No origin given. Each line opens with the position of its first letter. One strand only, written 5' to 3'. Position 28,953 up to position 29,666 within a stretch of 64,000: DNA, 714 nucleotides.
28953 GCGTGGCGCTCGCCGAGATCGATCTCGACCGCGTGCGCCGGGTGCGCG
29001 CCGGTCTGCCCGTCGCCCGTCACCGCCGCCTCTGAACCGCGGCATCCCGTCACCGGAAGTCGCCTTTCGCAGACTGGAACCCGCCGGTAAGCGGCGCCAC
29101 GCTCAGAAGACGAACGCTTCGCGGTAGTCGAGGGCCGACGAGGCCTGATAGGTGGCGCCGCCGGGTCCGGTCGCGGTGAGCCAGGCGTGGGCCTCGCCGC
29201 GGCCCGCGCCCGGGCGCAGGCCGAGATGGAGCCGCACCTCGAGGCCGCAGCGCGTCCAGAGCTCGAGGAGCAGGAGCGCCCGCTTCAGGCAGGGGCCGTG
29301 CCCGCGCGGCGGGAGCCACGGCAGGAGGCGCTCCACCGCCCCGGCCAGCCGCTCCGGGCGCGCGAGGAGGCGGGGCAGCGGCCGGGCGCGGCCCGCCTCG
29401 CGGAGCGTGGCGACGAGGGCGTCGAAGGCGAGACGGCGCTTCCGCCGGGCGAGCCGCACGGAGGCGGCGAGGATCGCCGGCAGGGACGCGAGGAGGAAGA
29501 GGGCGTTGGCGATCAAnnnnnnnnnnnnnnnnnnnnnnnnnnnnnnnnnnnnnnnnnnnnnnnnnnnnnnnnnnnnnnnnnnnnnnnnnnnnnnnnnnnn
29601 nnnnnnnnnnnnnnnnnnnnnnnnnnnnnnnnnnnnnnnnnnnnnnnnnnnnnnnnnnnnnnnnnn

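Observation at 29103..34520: Orphan lasso-B2-like transglutaminase-fold protease divergent from a coupled VWA - TPR-like - VWA secreted trio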

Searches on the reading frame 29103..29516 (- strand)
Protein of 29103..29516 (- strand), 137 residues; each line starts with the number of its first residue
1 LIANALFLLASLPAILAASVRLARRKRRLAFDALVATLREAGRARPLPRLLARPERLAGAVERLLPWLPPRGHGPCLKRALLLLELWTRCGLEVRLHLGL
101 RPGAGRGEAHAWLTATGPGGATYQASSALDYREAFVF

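Call 5: search_protein_families(library=pfam, proteins=[window:29103-29516:-], max_evalue=0.01)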
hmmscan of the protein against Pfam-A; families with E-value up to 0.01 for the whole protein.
window:29103-29516:- (137 aa): 1 family
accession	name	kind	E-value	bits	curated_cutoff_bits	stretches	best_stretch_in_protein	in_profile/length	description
PF13471.12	Transglut_core3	-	1.7e-11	44.5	26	1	18-117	3-99/117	Transglutaminase-like superfamily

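Call 6: search_protein_families(library=ncbifam, proteins=[window:29103-29516:-], max_evalue=0.01)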
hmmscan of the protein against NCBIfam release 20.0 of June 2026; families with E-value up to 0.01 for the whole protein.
window:29103-29516:- (137 aa): 1 family
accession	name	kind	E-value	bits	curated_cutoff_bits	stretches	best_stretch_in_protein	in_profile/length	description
NF033537.1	lasso_biosyn_B2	equivalog_domain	2.7e-09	37.5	33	1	12-117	7-113/132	lasso peptide biosynthesis B2 protein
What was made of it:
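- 29103..29516 (-): 137-aa stand-alone lasso-B2-type (Transglut_core3) cysteine peptidase gene with a TTG start. Cys76 and His110 are intact. PF13471 scores 44.5 bits and NF033537 scores 37.5 bits (calls 5, 6).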

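Call 7: find_homologous_proteins(query=window:29103-29516:-, max_evalue=0.001)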
Query window:29103-29516:- (137 aa): 15 proteins with E <= 0.001 among 1137 candidates.
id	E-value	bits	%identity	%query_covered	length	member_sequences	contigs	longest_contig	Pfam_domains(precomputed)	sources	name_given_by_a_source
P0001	1.1e-78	280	97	100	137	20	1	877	PF13471.13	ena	-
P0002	2.6e-61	224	82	78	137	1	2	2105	PF13471.13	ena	-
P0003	3.7e-61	223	80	100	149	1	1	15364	PF13471.13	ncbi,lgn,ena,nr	ncbi:MAG TPA: lasso peptide biosynthesis B2 protein [Thermoanaerobaculia bacterium]|nr:lasso peptide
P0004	1.2e-60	222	79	100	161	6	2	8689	PF13471.13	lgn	-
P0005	9.1e-55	202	74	100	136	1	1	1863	PF13471.13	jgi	jgi:hypothetical protein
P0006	7.8e-37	144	57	99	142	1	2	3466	PF13471.13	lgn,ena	-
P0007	2.6e-33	133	54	98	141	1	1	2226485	PF13471.13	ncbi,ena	-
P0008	2.9e-32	130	53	98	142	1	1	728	PF13471.13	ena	-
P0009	1.7e-31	127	56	98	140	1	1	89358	PF13471.13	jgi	jgi:hypothetical protein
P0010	3.8e-30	123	54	96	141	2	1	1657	PF13471.13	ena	-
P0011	1.1e-29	121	54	96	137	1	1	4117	PF13471.13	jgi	jgi:hypothetical protein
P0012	1.3e-29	121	52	94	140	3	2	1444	PF13471.13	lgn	-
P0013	1.9e-26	111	51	95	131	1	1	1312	PF13471.13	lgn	-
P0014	7.0e-24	102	51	96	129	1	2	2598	PF13471.13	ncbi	-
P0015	5.1e-18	83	48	82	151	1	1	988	PF13471.13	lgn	-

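Call 9: find_encoding_contigs(protein=P0003, flank=10000, max_places=3)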
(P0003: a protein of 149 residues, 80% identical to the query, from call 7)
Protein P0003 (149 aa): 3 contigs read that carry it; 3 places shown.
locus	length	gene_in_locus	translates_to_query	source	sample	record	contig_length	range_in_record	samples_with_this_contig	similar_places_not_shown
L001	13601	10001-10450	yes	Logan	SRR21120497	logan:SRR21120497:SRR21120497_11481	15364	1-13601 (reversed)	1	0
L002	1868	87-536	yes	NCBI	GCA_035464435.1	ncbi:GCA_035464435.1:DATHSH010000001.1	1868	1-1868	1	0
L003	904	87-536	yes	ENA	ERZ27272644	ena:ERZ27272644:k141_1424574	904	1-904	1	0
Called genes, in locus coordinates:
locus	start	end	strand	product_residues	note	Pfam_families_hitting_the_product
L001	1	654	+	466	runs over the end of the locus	PF12974:Phosphonate-bd, PF09084:NMT1 (faint), PF12974:Phosphonate-bd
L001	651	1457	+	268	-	PF13191:AAA_16 (faint), PF00005:ABC_tran, PF13304:AAA_21 (faint)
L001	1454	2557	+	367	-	PF00528:BPD_transp_1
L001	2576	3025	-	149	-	-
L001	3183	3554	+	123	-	-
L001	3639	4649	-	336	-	PF14344:DUF4397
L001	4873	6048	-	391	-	PF05762:VWA_CoxE, PF13519:VWA_2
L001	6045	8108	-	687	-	-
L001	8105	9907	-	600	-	-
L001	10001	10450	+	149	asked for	PF13471:Transglut_core3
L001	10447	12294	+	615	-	-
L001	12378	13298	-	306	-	PF00795:CN_hydrolase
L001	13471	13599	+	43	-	?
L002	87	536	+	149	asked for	PF13471:Transglut_core3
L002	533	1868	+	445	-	?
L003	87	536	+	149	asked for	PF13471:Transglut_core3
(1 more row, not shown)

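Call 10: find_encoding_contigs(protein=P0007, flank=10000, max_places=3)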
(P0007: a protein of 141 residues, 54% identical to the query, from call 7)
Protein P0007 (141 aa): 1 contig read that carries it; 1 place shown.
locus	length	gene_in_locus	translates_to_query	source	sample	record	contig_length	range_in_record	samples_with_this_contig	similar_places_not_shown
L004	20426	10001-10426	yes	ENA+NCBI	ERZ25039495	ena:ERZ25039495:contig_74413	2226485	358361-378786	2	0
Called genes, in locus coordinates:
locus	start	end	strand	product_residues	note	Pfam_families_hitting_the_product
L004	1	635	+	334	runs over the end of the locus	PF00535:Glycos_transf_2, PF10111:Glyco_tranf_2_2, PF13641:Glyco_tranf_2_3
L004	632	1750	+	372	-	PF13579:Glyco_trans_4_4 (weak)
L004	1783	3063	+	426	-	PF00953:Glycos_transf_4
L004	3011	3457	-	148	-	-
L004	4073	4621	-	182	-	-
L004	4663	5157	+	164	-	-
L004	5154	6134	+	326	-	PF02219:MTHFR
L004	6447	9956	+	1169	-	PF02574:S-methyl_trans, PF00809:Pterin_bind, PF02607:B12-binding_2, PF02310:B12-binding, PF02965:Met_synt_B12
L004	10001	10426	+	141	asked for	PF13471:Transglut_core3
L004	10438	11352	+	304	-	PF27840:ScmC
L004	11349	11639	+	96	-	PF21782:WHD_PKMT (weak), PF05402:PqqD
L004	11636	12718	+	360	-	PF04055:Radical_SAM, PF13186:SPASM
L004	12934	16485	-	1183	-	PF01364:Peptidase_C25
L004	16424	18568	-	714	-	-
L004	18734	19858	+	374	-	PF13229:Beta_helix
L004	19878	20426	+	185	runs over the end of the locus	-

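Call 11: find_encoding_contigs(protein=P0009, flank=10000, max_places=3)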
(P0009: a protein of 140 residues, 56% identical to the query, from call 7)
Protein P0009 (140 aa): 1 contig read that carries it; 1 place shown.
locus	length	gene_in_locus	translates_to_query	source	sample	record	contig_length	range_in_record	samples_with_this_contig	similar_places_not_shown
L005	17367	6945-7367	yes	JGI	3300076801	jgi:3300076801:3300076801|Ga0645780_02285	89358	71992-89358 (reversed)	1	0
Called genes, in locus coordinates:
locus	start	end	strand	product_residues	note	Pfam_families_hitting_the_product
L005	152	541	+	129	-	PF04892:VanZ-LLP1 (weak)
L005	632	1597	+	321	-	PF02219:MTHFR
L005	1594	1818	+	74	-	-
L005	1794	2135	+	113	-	PF02452:PemK_toxin (weak)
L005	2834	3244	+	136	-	PF02574:S-methyl_trans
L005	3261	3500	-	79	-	-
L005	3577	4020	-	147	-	-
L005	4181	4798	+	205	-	-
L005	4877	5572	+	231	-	-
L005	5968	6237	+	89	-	PF02965:Met_synt_B12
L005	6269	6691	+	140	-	-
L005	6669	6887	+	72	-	-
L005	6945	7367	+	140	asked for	PF13471:Transglut_core3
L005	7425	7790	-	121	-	PF05402:PqqD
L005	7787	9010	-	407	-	PF14907:NTP_transf_5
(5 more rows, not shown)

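Call 12: search_protein_families(library=pfam, proteins=[L001:10447-12294:+, L001:8105-9907:-, L001:6045-8108:-, L001:4873-6048:-, L001:3639-4649:-, L001:3183-3554:+, L001:2576-3025:-], max_evalue=0.01)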
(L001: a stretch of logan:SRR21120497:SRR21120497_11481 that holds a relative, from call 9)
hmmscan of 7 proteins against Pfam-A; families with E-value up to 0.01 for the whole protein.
L001:10447-12294:+ (615 aa): 2 families
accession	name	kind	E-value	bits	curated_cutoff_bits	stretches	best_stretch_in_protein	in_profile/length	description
PF13231.12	PMT_2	-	1.6e-08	35.4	26.1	1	173-314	20-157/160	Dolichyl-phosphate-mannose-protein mannosyltransferase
PF02366.24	PMT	-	7.1e-05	22.9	22.7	1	179-287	87-196/245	Dolichyl-phosphate-mannose-protein mannosyltransferase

L001:8105-9907:- (600 aa): 1 family
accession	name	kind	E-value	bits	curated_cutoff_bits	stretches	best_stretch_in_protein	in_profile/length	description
PF13519.12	VWA_2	-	0.0095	17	27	0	149-205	21-77/107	von Willebrand factor type A domain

L001:6045-8108:- (687 aa): 3 families
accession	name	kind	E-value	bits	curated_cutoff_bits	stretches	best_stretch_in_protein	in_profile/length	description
PF13428.12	TPR_14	-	0.00023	22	23.5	1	498-539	1-42/44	Tetratricopeptide repeat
PF14559.12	TPR_19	-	0.0025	18.5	25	1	481-535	8-62/68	Tetratricopeptide repeat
PF14853.12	Fis1_TPR_C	-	0.0034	18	25.3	1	510-543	13-46/53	Fis1 C-terminal tetratricopeptide repeat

L001:4873-6048:- (391 aa): 4 families
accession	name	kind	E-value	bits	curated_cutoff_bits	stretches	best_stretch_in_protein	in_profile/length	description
PF13519.12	VWA_2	-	5.4e-14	53.2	27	1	164-261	2-106/107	von Willebrand factor type A domain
PF05762.20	VWA_CoxE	-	7.2e-09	35.8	26.4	1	126-296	20-194/222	VWA domain containing CoxE-like protein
PF00092.34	VWA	-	0.0038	17.9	23.8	1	164-281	3-131/174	von Willebrand factor type A domain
PF17957.7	Big_7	-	0.0044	18.1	24.1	1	25-79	3-59/70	Bacterial Ig domain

L001:3639-4649:- (336 aa): 2 families
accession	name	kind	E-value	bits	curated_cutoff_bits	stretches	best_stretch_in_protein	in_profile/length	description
PF14344.12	DUF4397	-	9.7e-46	155.6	30.6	2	44-161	1-119/119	Domain of unknown function (DUF4397)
PF18614.7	RNase_II_C_S1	-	0.0026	18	26.6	0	28-62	23-58/59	RNase II-type exonuclease C-terminal S1 domain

L001:3183-3554:+ (123 aa): 0 families

L001:2576-3025:- (149 aa): 0 families

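Call 17: find_encoding_contigs(protein=P0004, flank=10000, max_places=3)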
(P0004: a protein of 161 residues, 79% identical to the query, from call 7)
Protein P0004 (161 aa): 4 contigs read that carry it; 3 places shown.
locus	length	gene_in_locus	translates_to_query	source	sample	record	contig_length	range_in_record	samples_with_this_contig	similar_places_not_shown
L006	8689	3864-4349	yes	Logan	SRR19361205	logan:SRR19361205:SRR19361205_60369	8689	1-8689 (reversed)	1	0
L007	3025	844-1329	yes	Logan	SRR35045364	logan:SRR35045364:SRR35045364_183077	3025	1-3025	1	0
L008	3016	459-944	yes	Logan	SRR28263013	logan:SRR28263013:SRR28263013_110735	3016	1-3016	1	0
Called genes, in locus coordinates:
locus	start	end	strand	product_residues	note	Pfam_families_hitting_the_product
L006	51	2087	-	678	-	-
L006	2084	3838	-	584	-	-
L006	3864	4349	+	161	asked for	PF13471:Transglut_core3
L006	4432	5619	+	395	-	PF13524:Glyco_trans_1_2 (faint), PF13439:Glyco_transf_4, PF13579:Glyco_trans_4_4, PF20706:GT4-conflict, PF00534:Glycos_transf_1, PF13692:Glyco_trans_1_4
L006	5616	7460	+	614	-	-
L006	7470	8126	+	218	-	PF07947:YhhN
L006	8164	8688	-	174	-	?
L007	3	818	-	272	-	?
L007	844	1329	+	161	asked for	PF13471:Transglut_core3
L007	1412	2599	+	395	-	PF13524:Glyco_trans_1_2 (faint), PF13439:Glyco_transf_4, PF13579:Glyco_trans_4_4, PF20706:GT4-conflict, PF00534:Glycos_transf_1, PF13692:Glyco_trans_1_4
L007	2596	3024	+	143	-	?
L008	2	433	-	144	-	?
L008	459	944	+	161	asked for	PF13471:Transglut_core3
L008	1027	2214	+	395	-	PF13524:Glyco_trans_1_2 (faint), PF13439:Glyco_transf_4, PF13579:Glyco_trans_4_4, PF20706:GT4-conflict, PF00534:Glycos_transf_1, PF13692:Glyco_trans_1_4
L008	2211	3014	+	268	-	?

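Call 18: find_encoding_contigs(protein=P0006, flank=10000, max_places=3)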
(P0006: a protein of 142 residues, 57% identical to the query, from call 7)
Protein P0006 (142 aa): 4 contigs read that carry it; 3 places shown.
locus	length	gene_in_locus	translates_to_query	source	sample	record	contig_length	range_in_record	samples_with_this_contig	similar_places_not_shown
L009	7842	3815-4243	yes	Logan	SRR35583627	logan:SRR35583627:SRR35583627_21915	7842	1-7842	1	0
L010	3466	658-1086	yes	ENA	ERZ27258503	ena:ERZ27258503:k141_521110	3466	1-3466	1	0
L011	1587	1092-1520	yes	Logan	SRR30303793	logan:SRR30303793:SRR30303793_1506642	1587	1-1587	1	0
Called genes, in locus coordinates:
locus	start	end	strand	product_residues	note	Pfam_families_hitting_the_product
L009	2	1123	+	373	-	?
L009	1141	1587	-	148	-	-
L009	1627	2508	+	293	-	-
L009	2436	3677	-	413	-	PF14907:NTP_transf_5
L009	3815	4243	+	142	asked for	PF13471:Transglut_core3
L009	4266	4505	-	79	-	PF05402:PqqD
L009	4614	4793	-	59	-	-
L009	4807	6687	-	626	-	PF13522:GATase_6, PF13537:GATase_7, PF00733:Asn_synthase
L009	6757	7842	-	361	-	?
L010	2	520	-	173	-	?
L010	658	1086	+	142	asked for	PF13471:Transglut_core3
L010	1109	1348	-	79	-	PF05402:PqqD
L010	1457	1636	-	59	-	-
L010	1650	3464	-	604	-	?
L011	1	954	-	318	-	?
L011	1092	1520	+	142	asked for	PF13471:Transglut_core3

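Call 19: find_encoding_contigs(protein=P0011, flank=10000, max_places=3)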
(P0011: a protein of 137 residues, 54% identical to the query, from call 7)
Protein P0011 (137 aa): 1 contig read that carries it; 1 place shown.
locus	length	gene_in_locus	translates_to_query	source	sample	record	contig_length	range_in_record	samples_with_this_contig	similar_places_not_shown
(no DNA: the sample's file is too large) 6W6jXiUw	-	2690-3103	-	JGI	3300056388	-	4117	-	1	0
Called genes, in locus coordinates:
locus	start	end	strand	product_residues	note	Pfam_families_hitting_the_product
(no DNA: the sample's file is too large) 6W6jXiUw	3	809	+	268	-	?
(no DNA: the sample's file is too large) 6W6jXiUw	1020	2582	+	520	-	PF00082:Peptidase_S8, PF18911:PKD_4 (weak)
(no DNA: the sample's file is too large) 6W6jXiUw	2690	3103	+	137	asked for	PF13471:Transglut_core3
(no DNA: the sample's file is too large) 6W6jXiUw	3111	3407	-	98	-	PF05402:PqqD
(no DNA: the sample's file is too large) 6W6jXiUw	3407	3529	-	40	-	-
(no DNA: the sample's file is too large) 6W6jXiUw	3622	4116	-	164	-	?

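Call 20: find_encoding_contigs(protein=P0014, flank=10000, max_places=3)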
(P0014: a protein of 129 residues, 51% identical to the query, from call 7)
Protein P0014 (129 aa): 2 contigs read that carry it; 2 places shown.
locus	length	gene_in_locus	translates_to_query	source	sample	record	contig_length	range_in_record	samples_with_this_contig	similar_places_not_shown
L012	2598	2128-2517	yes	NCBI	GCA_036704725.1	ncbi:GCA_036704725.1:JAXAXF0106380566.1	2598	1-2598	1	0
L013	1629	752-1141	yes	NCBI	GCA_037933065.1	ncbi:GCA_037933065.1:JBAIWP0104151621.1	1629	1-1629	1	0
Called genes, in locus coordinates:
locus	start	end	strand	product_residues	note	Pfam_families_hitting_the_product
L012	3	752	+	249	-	?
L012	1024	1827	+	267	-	-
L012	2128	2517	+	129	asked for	PF13471:Transglut_core3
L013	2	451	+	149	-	?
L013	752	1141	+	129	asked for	PF13471:Transglut_core3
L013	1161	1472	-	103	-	PF05402:PqqD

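Call 23: search_solved_structures(query=A1, max_evalue=1, show_alignments=2)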
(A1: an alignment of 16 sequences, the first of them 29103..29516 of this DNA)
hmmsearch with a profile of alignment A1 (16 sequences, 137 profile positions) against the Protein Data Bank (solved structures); distinct sequences matched with E-value up to 1: 0.
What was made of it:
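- On Lasso peptide biosynthesis B2 protein (split-B leader peptidase): No solved B2 structure exists (call 23).
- Tried and rejected: A search with the B2 profile gave no hits even at E = 1 (call 23), so no experimental template exists for the triad.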

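Call 30: find_related_loci(query=A1, collection=genome_contigs, flank=10000)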
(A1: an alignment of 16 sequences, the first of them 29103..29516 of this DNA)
Query A1 (137 aa) in genome_contigs; peptide patterns used: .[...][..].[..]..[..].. (x = any residue, [..] = any of these).
26 stretches matched a pattern; 24 encode a relative of the query (tblastn E <= 1e-3); 24 distinct loci.
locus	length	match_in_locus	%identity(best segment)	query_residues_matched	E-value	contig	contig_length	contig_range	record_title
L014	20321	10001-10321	79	31-137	5e-47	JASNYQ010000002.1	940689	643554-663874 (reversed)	MAG: Thermoanaerobaculia bacterium isolate ACID-4 HKU-EGSB-ACID-4_2, whole genome shotgun sequence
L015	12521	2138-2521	53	7-135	2e-31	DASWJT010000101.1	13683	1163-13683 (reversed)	MAG TPA_asm: Thermoanaerobaculia bacterium isolate SMAG_U2903 k141_571213, whole genome shotgun sequence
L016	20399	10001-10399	54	2-135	7e-31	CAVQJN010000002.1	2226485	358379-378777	MAG: Thermoanaerobaculia bacterium isolate MFD02416.bin.1.114 genome assembly, contig: contig_74413, whole genome shotgu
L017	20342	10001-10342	50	5-122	2e-25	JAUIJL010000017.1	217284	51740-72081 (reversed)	MAG: Thermoanaerobaculia bacterium isolate Co_bin.310 NODE_616_length_217284_cov_5.097980, whole genome shotgun sequence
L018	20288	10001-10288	54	41-137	8e-24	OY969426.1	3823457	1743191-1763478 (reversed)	MAG: Thermoanaerobaculia bacterium isolate MFD02979.bin.c.1 genome assembly, chromosome: 1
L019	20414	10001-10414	51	3-137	8e-24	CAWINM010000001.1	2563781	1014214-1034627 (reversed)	MAG: Thermoanaerobaculia bacterium isolate MFD04944.bin.1.279 genome assembly, contig: contig_10466, whole genome shotgu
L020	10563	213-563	47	1-119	4e-23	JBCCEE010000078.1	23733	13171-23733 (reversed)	MAG: Acidobacteriota bacterium isolate P01_B01_bin.10 k141_1182664_length_23733_cov_20.0841, whole genome shotgun sequen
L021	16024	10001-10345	47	1-117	4e-22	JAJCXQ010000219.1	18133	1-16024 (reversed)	MAG: Acidobacteriota bacterium isolate OFTM268 OFTM268_218, whole genome shotgun sequence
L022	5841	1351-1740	47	7-135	2e-21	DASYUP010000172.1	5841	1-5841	MAG TPA_asm: Thermoanaerobaculia bacterium isolate SMAG_U4598 k141_1715411, whole genome shotgun sequence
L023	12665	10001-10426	49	1-137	5e-20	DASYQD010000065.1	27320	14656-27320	MAG TPA_asm: Thermoanaerobaculia bacterium isolate SMAG_U4476 k141_672298, whole genome shotgun sequence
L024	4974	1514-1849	48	4-118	9e-20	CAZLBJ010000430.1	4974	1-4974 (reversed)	MAG TPA_asm: uncultured Thermoanaerobaculia bacterium isolate binchicken_co31_432 genome assembly, contig: k141_2250111,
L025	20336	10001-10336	45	1-115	4e-19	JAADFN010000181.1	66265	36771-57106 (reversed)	MAG: Acidobacteriota bacterium isolate M_MaxBin.030 contig-127_621, whole genome shotgun sequence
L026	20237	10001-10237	61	51-120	6e-18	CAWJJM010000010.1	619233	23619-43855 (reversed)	MAG: uncultured Acidobacteriota bacterium isolate MFD05684.bin.2.274 genome assembly, contig: contig_77181, whole genome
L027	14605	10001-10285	47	51-118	4e-17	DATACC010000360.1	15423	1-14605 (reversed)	MAG TPA_asm: Thermoanaerobaculia bacterium isolate SMAG_U6714 k141_641181, whole genome shotgun sequence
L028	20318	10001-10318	43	12-123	4e-17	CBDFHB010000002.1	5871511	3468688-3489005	MAG: Candidatus Marinacidobacterales bacterium isolate 4f9178b5-c147-4fb2-a822-cd01c555588a genome assembly, contig: con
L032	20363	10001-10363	44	26-137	1e-16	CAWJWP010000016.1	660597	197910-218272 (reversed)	MAG: Thermoanaerobaculia bacterium isolate MFD09206.bin.1.107 genome assembly, contig: contig_2317, whole genome shotgun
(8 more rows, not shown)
